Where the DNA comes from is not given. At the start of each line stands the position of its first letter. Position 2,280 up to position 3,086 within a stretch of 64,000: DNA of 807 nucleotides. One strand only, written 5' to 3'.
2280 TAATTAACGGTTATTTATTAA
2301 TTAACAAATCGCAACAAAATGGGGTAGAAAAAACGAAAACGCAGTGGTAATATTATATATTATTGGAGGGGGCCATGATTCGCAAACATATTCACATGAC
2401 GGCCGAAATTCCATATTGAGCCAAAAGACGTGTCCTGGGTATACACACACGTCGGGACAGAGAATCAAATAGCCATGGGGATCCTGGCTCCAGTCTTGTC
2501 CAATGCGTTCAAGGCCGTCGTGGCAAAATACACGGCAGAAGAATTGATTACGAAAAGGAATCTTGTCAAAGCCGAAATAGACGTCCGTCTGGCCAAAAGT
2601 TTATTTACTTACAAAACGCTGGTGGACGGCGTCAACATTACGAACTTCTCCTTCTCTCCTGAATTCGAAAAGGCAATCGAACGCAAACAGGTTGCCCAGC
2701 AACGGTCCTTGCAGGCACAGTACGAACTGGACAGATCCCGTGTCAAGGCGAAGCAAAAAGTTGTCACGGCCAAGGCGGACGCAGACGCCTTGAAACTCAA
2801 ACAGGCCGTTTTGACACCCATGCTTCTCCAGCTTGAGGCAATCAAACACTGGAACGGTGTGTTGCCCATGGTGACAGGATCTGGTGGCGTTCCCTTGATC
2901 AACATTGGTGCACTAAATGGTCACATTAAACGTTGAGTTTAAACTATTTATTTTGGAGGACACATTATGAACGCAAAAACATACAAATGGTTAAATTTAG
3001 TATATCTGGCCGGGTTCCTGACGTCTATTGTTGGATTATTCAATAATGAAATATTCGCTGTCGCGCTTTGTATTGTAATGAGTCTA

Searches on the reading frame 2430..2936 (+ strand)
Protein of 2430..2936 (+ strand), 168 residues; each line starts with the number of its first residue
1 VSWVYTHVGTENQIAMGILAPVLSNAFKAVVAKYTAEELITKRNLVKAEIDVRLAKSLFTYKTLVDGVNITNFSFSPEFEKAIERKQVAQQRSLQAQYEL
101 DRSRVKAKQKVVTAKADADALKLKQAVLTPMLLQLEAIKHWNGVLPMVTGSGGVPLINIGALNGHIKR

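Call 14: find_related_loci(query=window:2430-2936:+, collection=viral_contigs, flank=6000)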
Query window:2430-2936:+ (168 aa) in viral_contigs; peptide patterns used: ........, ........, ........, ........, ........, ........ (x = any residue, [..] = any of these).
112 stretches matched a pattern; 4 encode a relative of the query (tblastn E <= 1e-3); 4 distinct loci.
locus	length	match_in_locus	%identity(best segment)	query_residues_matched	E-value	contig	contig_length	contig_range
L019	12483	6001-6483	41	4-160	2e-34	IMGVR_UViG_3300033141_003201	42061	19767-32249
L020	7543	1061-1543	39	4-159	9e-33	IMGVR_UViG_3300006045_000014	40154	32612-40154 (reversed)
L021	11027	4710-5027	36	18-124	2e-12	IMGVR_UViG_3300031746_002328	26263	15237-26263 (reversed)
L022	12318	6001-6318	32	18-124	8e-11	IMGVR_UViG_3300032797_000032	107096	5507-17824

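Call 23: search_protein_families(library=pfam, proteins=[window:2430-2936:+], max_evalue=0.01)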
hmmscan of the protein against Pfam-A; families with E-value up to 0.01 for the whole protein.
window:2430-2936:+ (168 aa): 1 family
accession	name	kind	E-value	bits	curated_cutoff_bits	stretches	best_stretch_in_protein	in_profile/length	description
PF01145.31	Band_7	-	1.4e-14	55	23.6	1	15-99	87-171/176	SPFH domain / Band 7 family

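Call 24: find_encoding_contigs(protein=window:2475-2936:+, flank=10000, max_places=10)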
Protein window:2475-2936:+ (153 aa): 1 contig read that carries it; 1 place shown.
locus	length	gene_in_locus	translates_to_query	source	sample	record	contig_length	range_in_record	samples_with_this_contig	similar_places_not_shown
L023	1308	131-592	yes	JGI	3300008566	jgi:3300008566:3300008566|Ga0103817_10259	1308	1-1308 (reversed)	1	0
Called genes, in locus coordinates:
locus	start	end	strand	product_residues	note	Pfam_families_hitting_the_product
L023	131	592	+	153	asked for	PF01145:Band_7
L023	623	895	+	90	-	-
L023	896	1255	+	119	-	-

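Call 43: find_homologous_proteins(query=window:2475-2936:+, max_evalue=1e-10)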
Query window:2475-2936:+ (153 aa): 151 proteins with E <= 1e-10 among 196 candidates; the best 120 are listed.
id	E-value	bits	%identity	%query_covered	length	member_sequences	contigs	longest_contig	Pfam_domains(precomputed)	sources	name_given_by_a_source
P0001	3.2e-90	317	100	100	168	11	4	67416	PF01145.32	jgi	-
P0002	7.1e-65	235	77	95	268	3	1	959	PF01145.32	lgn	-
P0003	1.9e-41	159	54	92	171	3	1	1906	PF01145.32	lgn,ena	-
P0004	3.1e-40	155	53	92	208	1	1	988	PF01145.32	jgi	jgi:regulator of protease activity HflC (stomatin/prohibitin superfamily)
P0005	6.0e-37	145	51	94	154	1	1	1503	PF01145.32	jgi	jgi:regulator of protease activity HflC (stomatin/prohibitin superfamily)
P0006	1.2e-30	124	49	90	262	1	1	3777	PF01145.32,PF13421.12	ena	-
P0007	3.4e-30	123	48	90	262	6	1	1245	PF01145.32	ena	-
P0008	1.6e-29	121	45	97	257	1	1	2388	PF01145.32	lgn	-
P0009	2.8e-29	120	47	93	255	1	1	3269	PF01145.32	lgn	-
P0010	7.4e-29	118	45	95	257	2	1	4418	PF01145.32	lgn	-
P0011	1.1e-28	118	47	90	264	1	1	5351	PF01145.32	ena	-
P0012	3.4e-28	116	46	87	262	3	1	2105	PF01145.32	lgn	-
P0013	4.7e-28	116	50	93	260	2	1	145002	PF01145.32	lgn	-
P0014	1.0e-27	115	45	93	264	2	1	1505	PF01145.32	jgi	jgi:regulator of protease activity HflC (stomatin/prohibitin superfamily)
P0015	1.6e-27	114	45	93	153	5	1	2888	PF01145.32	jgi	jgi:regulator of protease activity HflC (stomatin/prohibitin superfamily)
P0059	3.1e-23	100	85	41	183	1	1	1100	PF01145.32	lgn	-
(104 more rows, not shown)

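Call 44: find_encoding_contigs(protein=P0001, flank=10000, max_places=10)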
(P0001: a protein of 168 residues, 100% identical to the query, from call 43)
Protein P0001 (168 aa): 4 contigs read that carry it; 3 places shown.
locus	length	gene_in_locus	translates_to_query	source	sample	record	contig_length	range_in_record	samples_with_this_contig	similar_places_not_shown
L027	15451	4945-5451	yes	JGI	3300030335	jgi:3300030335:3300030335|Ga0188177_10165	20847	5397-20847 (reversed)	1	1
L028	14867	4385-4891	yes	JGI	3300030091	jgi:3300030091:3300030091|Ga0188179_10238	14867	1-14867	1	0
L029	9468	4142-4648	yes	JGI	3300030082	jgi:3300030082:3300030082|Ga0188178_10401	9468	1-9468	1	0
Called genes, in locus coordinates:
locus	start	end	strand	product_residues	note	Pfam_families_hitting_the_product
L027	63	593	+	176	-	PF13521:AAA_28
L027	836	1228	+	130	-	-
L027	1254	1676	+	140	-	-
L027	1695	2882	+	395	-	PF01555:N6_N4_Mtase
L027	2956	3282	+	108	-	-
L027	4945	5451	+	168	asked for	PF01145:Band_7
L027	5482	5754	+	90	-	-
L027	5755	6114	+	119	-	-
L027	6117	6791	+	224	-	PF00583:Acetyltransf_1, PF13673:Acetyltransf_10, PF13527:Acetyltransf_9 (weak), PF13508:Acetyltransf_7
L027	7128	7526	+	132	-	-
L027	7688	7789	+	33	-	-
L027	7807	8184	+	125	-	PF00149:Metallophos, PF12850:Metallophos_2 (weak)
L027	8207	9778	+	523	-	-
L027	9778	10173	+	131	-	-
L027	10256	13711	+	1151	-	PF05860:TPS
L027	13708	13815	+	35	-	-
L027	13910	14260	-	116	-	-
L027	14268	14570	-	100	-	-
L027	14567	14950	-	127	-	-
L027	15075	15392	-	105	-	-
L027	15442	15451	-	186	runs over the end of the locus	-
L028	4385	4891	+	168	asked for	PF01145:Band_7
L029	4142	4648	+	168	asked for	PF01145:Band_7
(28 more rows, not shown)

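Call 47: find_encoding_contigs(protein=P0059, flank=10000)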
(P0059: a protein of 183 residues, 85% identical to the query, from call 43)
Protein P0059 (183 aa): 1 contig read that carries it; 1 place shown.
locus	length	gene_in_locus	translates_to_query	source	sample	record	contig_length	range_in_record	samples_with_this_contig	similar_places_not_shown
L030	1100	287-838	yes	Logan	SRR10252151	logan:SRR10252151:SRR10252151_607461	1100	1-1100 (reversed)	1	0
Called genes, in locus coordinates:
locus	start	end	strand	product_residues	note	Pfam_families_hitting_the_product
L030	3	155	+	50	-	?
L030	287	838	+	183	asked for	PF01145:Band_7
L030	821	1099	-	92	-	?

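Call 48: find_encoding_contigs(protein=P0002, flank=10000)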
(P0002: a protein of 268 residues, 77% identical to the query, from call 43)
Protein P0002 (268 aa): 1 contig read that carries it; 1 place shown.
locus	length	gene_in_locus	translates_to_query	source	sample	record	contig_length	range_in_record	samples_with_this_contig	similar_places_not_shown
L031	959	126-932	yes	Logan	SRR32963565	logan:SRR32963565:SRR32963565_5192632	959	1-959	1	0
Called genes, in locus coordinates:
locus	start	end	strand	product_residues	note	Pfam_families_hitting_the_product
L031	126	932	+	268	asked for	PF01145:Band_7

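Call 57: find_related_loci(query=L027:1695-2882:+, collection=viral_contigs, flank=5000)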
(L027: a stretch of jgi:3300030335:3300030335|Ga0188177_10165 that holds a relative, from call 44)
Query L027:1695-2882:+ (395 aa) in viral_contigs; peptide patterns used: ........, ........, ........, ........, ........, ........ (x = any residue, [..] = any of these).
8 stretches matched a pattern; 6 encode a relative of the query (tblastn E <= 1e-3); 6 distinct loci.
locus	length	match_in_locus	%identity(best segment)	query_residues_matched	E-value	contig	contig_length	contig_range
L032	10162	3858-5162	39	23-378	2e-79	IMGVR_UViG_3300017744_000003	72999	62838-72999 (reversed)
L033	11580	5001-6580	47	24-368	1e-37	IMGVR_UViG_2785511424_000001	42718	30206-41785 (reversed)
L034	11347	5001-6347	47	24-368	1e-37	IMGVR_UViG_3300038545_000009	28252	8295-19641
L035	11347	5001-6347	47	24-368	1e-37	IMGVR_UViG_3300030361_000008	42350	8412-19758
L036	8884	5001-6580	47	24-368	1e-37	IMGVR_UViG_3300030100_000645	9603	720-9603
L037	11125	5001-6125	40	157-366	1e-29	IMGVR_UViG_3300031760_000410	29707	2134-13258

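Call 69: find_homologous_proteins(query=L027:1695-2882:+, max_evalue=1e-40)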
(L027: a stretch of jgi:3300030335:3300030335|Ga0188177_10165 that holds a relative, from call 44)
Query L027:1695-2882:+ (395 aa): 8000 proteins with E <= 1e-40 among 8000 candidates; the best 120 are listed.
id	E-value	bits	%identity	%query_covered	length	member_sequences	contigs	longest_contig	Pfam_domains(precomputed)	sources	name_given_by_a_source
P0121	3.7e-256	868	97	96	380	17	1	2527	PF01555.25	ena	-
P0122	7.2e-235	798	89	96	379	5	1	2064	PF01555.25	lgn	-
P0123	1.2e-222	757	88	92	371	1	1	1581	PF01555.25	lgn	-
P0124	2.9e-196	670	89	87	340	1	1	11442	PF01555.25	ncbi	-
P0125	2.6e-190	651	71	92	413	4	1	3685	PF01555.25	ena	-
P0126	4.1e-171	588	69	86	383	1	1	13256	PF01555.25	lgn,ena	-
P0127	5.9e-146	505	60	89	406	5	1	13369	PF01555.25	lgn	-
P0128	2.4e-136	473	57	89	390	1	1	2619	PF01555.25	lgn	-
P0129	2.1e-132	460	57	89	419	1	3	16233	PF01555.25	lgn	-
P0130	2.3e-132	460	51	90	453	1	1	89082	PF13649.13,PF08241.19,PF01555.25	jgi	-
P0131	8.0e-132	458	-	-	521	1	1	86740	PF13649.13,PF08241.19,PF01555.25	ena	-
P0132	1.6e-131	457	55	90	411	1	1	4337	PF13847.13,PF13649.13,PF08241.19,PF01555.25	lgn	-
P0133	8.0e-130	452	51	93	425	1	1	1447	PF01555.25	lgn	-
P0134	1.5e-129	451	58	88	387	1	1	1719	PF01555.25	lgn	-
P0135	1.6e-129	451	-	-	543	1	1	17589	PF01555.25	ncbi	-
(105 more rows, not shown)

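Call 70: find_encoding_contigs(protein=P0124, flank=10000)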
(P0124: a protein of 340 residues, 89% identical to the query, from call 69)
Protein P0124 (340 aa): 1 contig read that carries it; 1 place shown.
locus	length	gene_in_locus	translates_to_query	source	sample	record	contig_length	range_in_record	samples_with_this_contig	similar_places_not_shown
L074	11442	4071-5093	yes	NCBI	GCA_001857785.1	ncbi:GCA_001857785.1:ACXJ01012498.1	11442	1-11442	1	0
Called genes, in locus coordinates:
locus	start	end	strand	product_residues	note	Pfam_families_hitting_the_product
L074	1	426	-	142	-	?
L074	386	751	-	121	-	-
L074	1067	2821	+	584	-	PF03090:Replicase, PF08708:PriCT_1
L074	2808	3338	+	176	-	PF13521:AAA_28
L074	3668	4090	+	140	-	-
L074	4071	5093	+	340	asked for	PF01555:N6_N4_Mtase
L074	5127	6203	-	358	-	PF12281:NTP_transf_8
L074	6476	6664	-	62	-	-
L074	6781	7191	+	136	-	-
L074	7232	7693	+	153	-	-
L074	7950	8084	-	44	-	-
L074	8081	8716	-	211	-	-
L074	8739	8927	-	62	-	-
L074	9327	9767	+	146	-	-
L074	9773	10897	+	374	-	PF03865:ShlB (faint)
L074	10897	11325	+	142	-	-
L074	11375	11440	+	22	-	?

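Call 71: find_encoding_contigs(protein=P0121, flank=10000)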
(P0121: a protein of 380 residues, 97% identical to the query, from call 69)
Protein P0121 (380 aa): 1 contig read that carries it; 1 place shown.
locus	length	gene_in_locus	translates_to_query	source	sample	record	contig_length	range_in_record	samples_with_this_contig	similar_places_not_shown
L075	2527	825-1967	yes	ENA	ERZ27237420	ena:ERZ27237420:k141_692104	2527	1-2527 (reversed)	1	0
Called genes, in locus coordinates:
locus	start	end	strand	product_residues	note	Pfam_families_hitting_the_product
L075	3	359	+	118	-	?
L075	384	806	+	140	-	-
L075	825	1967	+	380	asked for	PF01555:N6_N4_Mtase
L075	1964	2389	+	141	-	-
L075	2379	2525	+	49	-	?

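Call 89: list_cluster_members(proteins=[P0124, P0001])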
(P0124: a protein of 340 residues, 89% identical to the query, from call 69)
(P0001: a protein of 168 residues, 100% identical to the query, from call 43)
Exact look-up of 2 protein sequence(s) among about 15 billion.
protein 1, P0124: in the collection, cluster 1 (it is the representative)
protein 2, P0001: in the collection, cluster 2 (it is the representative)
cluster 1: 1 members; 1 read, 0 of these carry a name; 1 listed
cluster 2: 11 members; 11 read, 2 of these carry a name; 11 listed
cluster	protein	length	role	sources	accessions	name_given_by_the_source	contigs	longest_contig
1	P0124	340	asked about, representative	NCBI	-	-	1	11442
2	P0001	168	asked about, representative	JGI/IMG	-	-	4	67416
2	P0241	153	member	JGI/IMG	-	regulator of protease activity HflC (stomatin/prohibitin superfamily)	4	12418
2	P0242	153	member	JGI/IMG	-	regulator of protease activity HflC (stomatin/prohibitin superfamily)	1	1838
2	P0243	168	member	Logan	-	-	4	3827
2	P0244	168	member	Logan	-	-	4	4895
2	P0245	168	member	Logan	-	-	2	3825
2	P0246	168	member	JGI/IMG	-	-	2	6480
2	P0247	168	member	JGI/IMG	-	-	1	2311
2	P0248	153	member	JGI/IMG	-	-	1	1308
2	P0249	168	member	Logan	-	-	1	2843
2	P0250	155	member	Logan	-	-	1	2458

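Call 90: find_encoding_contigs(protein=P0241, flank=5000, max_places=10)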
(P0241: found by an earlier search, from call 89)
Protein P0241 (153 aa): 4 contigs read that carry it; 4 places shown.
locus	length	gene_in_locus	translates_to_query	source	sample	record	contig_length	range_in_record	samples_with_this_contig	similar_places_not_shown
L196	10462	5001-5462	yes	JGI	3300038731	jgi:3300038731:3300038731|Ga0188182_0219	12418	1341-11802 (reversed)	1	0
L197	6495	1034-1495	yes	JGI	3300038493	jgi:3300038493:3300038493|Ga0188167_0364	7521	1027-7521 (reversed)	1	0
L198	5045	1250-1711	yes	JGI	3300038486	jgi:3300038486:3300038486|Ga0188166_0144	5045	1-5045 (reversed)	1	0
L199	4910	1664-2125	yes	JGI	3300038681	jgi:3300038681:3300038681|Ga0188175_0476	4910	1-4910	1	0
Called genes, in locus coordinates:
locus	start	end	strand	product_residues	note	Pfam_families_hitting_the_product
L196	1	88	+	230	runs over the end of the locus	-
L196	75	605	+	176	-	PF13521:AAA_28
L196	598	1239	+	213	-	-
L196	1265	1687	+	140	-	-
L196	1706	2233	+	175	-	PF01555:N6_N4_Mtase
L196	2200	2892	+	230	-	PF01555:N6_N4_Mtase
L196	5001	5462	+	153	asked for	PF01145:Band_7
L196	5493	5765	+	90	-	-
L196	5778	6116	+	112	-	-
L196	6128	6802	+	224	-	PF00583:Acetyltransf_1, PF13673:Acetyltransf_10, PF13527:Acetyltransf_9 (weak), PF13508:Acetyltransf_7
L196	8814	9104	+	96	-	-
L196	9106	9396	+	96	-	-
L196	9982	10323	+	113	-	-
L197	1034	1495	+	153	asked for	PF01145:Band_7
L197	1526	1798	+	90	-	-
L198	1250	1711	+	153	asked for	PF01145:Band_7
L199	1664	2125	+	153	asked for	PF01145:Band_7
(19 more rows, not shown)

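Call 95: find_encoding_contigs(protein=P0250, flank=5000)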
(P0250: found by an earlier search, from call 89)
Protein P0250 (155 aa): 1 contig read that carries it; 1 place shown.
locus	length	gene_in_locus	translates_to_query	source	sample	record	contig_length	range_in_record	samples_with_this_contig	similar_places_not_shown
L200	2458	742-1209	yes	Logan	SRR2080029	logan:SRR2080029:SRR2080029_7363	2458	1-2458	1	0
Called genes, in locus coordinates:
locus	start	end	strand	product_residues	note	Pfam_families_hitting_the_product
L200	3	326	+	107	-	?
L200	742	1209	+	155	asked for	PF01145:Band_7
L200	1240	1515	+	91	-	-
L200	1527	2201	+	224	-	PF00583:Acetyltransf_1, PF13673:Acetyltransf_10, PF13527:Acetyltransf_9 (weak), PF13508:Acetyltransf_7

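Call 96: find_encoding_contigs(protein=P0249, flank=5000)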
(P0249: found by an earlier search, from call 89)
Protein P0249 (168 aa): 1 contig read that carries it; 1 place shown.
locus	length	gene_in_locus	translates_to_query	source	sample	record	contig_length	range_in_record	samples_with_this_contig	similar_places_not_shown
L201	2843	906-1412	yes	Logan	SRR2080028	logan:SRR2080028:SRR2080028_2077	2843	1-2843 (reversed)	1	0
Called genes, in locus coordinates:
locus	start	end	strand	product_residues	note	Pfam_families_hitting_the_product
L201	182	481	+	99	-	-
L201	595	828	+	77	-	PF01145:Band_7 (weak)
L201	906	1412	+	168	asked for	PF01145:Band_7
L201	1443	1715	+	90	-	-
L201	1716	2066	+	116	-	-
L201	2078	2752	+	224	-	PF00583:Acetyltransf_1, PF13673:Acetyltransf_10, PF13527:Acetyltransf_9 (weak), PF13508:Acetyltransf_7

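Call 101: find_encoding_contigs(protein=P0247, flank=5000)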
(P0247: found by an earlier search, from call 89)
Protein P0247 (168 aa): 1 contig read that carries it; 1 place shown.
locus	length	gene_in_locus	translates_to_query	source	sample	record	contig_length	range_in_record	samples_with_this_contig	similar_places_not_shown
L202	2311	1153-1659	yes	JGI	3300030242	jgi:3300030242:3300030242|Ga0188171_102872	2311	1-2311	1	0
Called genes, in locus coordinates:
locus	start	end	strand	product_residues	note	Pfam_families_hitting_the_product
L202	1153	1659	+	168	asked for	PF01145:Band_7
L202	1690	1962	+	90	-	-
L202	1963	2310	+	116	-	?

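Call 102: find_encoding_contigs(protein=P0244, flank=5000, max_places=10)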
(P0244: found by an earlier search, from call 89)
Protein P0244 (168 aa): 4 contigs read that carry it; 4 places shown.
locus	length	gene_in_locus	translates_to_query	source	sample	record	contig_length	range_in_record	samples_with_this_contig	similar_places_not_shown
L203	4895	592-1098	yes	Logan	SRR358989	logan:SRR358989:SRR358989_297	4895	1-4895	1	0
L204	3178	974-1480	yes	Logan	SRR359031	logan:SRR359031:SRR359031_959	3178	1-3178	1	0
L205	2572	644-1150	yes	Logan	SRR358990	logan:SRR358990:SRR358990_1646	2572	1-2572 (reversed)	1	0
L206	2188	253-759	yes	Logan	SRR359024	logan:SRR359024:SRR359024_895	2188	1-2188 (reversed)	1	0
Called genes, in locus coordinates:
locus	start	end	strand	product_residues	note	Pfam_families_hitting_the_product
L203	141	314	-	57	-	-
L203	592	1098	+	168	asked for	PF01145:Band_7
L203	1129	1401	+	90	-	-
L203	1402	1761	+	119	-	-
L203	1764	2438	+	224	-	PF00583:Acetyltransf_1, PF13673:Acetyltransf_10, PF13527:Acetyltransf_9, PF13508:Acetyltransf_7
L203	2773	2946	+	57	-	-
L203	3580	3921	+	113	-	-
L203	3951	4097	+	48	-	-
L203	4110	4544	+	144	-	PF12323:HTH_OrfB_IS605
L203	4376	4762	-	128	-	-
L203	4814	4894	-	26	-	?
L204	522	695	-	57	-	-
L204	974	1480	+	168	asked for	PF01145:Band_7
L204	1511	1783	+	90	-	-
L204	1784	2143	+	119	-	-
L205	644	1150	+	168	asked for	PF01145:Band_7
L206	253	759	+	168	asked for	PF01145:Band_7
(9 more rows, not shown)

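Call 110: search_dna_similar(query=L074:1067-2821:+, collection=plasmids, mode=protein, max_rows=12)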
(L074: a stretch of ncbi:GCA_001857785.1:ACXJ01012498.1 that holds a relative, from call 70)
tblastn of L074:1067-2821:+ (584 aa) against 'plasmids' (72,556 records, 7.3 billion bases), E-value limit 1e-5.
Records with a match: 3025; places in all: 3160; records where one place covers at least 80% of the query: 0.
Best place of each record, by identity: <60% 3025.
By first word of the organism name: Escherichia 1161; Klebsiella 396; Acinetobacter 335; Pseudomonas 217; Neisseria 147; Aeromonas 123; Salmonella 93; Xanthomonas 83; Enterobacter 69; Shigella 54; and 74 more.
By predicted mobility (MOB-suite, as given by PLSDB): mobilizable 1498; conjugative 1031; non-mobilizable 496.
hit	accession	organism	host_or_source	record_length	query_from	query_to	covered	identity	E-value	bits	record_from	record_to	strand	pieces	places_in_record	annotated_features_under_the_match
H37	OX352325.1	Pseudomonas sp. MM221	-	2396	52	381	57%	36.6%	2e-47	184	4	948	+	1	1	hypothetical protein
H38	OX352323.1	Pseudomonas sp. MM223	-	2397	52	381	57%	36.6%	2e-47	184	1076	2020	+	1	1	hypothetical protein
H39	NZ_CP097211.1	Aeromonas caviae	activated sludge,activated sludge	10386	50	388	58%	34.9%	9e-49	190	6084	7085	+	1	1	replication initiation protein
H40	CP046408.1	Aeromonas veronii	Diseased Labeo rohita fish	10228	50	388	58%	34.9%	1e-48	189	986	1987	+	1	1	DNA primase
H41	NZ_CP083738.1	Hafnia paralvei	whole organism,lake water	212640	62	411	60%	33.5%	6e-37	154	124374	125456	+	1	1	replication initiation protein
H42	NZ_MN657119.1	Psychrobacter sp.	-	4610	49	391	59%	34.1%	1e-39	162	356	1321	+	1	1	replication initiation protein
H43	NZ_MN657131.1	Psychrobacter sp.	-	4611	49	391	59%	34.1%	1e-39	162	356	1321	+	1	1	replication initiation protein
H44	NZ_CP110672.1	Vibrio alginolyticus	-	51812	62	395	57%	34.7%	3e-40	164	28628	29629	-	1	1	replication initiation protein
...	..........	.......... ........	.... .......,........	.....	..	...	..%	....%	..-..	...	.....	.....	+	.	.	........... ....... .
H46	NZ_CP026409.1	Aeromonas sp. ASNIH2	-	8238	57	389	57%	34.3%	9e-44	175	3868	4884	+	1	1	replication initiation protein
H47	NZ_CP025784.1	Iodobacter fluviatilis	whole organism,Glacial lake sediment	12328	57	376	55%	35.6%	5e-43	173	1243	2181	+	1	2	replication initiation protein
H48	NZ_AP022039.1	Aeromonas veronii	-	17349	56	383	56%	34.7%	2e-43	174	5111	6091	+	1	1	replication initiation protein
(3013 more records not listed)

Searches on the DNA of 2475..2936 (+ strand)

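Call 108: search_rna_families(source=L200, start=1, end=760, threshold=evalue, max_evalue=1, show_alignments=5)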
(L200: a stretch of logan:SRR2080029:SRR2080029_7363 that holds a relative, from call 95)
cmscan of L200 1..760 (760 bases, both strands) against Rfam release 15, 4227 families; matches with E-value up to 1: 6.
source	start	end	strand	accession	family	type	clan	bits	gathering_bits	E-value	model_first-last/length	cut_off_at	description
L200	66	137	+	RF00005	tRNA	Gene; tRNA;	CL00001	63.7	29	2e-13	1-71/71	no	tRNA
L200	276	351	+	RF00005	tRNA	Gene; tRNA;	CL00001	53.2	29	1.5e-10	1-71/71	no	tRNA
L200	150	222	+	RF00005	tRNA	Gene; tRNA;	CL00001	51.7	29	4.1e-10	1-71/71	no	tRNA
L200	407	495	+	RF00005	tRNA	Gene; tRNA;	CL00001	50.8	29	7.2e-10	1-71/71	no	tRNA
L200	66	138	-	RF04354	Plastid-ycf2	Cis-reg;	-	26.1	65.7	0.005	1-75/75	no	Plastid-ycf2 5UTR RNA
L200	150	223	-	RF04354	Plastid-ycf2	Cis-reg;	-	21.7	65.7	0.078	1-75/75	no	Plastid-ycf2 5UTR RNA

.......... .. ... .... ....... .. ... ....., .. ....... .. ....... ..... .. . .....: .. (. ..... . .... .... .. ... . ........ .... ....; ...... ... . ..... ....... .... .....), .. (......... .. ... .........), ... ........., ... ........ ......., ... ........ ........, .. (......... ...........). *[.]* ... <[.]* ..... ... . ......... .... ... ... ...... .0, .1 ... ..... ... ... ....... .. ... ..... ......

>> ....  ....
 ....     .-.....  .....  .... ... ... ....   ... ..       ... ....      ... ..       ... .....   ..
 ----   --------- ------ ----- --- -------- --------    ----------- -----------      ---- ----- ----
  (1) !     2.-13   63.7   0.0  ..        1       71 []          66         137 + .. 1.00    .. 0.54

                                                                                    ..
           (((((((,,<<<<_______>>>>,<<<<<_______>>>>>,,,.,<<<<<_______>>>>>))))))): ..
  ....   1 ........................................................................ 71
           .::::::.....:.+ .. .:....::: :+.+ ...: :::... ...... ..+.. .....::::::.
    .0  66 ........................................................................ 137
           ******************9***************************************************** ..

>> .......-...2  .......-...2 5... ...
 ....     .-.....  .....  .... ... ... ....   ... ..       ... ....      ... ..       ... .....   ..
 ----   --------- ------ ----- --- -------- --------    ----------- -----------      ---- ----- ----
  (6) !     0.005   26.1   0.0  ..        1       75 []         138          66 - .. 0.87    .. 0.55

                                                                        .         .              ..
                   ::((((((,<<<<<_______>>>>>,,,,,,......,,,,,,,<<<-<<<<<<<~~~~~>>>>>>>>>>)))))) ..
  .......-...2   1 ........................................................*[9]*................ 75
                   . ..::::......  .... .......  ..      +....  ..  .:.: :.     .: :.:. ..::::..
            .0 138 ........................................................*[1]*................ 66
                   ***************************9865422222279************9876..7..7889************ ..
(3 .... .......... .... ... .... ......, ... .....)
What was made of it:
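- On tRNA (Rfam RF00005), Arg(UCU) isoacceptor: The natural uninterrupted allele L200:407-495 scores 50.8 bits (gathering score 29, E = 7e-10), similar to its neighbours (call 108). All three are shared with the uninterrupted allele (call 108).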
